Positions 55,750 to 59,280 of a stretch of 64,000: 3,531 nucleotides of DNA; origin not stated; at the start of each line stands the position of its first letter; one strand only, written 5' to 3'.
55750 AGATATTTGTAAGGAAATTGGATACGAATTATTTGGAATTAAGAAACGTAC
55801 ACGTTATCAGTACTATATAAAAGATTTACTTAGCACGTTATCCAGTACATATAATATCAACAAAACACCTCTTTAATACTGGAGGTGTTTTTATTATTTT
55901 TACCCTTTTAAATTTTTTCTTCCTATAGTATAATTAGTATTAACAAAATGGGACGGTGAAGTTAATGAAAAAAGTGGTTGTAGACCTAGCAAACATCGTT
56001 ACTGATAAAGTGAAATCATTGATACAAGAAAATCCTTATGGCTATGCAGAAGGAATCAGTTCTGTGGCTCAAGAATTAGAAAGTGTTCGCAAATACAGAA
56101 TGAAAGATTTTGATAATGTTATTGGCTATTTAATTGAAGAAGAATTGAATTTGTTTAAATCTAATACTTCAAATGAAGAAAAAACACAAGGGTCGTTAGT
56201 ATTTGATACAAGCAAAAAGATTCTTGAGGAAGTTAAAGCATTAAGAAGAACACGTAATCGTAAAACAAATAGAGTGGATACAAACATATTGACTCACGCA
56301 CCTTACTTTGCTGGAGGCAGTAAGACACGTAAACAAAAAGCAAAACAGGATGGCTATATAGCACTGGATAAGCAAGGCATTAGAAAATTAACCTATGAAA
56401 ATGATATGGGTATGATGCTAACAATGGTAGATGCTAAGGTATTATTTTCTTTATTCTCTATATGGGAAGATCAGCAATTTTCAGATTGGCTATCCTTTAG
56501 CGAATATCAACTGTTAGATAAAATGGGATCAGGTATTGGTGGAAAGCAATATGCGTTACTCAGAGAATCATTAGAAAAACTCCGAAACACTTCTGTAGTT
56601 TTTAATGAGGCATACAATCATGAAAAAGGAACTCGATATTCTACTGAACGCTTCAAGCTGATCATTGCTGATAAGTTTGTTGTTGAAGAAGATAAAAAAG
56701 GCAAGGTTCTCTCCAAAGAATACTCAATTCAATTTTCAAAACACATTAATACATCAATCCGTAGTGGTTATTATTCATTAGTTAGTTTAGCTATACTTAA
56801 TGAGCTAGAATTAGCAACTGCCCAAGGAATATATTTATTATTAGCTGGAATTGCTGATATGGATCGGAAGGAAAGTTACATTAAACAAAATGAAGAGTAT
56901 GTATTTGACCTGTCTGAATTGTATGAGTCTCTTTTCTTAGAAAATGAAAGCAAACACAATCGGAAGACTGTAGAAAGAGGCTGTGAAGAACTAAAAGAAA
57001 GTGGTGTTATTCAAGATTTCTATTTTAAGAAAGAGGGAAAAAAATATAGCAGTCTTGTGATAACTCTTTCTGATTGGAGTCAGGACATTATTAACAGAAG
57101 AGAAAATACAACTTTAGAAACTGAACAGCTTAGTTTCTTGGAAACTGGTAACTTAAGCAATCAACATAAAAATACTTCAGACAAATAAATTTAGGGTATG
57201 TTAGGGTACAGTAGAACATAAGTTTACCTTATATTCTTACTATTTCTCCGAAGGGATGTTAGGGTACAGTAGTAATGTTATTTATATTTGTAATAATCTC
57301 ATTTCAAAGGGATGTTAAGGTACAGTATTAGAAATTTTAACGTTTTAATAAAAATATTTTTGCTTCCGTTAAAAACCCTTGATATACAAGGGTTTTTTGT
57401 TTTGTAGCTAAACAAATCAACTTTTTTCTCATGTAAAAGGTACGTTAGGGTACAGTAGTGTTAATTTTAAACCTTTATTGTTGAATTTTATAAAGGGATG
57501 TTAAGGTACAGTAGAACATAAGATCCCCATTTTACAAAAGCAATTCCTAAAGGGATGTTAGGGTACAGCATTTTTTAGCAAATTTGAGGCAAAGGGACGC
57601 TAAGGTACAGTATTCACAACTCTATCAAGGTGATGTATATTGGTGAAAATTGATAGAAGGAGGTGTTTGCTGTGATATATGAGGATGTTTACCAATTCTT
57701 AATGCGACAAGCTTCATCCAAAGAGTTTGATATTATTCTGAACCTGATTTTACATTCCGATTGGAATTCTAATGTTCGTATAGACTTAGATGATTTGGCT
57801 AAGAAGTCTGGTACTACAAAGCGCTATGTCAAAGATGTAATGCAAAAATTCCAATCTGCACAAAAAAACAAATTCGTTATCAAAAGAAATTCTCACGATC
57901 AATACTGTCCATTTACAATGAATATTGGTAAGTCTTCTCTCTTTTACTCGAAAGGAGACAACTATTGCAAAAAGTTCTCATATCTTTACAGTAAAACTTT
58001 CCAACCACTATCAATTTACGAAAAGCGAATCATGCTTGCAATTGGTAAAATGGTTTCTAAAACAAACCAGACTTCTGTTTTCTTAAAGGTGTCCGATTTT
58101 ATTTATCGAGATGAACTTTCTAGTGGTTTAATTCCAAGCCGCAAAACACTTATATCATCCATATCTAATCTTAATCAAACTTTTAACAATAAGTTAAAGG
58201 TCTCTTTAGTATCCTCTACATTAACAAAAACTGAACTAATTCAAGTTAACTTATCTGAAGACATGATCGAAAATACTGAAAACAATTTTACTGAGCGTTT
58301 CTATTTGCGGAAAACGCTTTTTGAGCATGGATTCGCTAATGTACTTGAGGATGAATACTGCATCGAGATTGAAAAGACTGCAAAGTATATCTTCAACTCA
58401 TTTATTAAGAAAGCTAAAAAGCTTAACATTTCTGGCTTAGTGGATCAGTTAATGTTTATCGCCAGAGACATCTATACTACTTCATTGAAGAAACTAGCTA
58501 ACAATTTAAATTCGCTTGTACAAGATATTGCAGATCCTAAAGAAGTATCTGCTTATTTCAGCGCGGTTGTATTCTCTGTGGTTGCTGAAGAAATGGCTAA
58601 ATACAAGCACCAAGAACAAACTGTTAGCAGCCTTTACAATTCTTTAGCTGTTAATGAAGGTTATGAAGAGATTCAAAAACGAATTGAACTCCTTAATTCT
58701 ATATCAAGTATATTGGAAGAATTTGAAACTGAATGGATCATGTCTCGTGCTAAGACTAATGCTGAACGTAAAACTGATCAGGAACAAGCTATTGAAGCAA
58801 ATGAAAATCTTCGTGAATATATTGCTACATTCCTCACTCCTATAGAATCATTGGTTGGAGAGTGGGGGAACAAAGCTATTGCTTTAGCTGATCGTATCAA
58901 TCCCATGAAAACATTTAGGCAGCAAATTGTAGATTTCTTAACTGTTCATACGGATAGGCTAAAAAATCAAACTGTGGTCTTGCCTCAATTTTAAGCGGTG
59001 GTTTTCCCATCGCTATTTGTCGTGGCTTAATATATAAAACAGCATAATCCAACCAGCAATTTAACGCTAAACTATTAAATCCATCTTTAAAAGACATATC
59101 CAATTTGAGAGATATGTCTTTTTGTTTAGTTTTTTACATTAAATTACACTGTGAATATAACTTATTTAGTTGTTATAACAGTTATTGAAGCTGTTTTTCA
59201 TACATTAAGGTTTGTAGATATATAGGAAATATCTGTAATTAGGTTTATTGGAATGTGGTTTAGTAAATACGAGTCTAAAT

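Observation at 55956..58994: Plasmid-type iteron origin flanked by two initiator-like genes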

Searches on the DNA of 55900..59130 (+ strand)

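Call 6: search_dna_similar(query=window:55900-59130:+, collection=phages, mode=near)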
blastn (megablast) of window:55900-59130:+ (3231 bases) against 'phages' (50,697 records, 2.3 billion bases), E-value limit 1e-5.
No match.

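Call 7: search_dna_similar(query=window:55900-59130:+, collection=plasmids, mode=near)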
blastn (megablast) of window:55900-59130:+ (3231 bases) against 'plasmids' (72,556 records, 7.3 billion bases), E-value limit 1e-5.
No match.
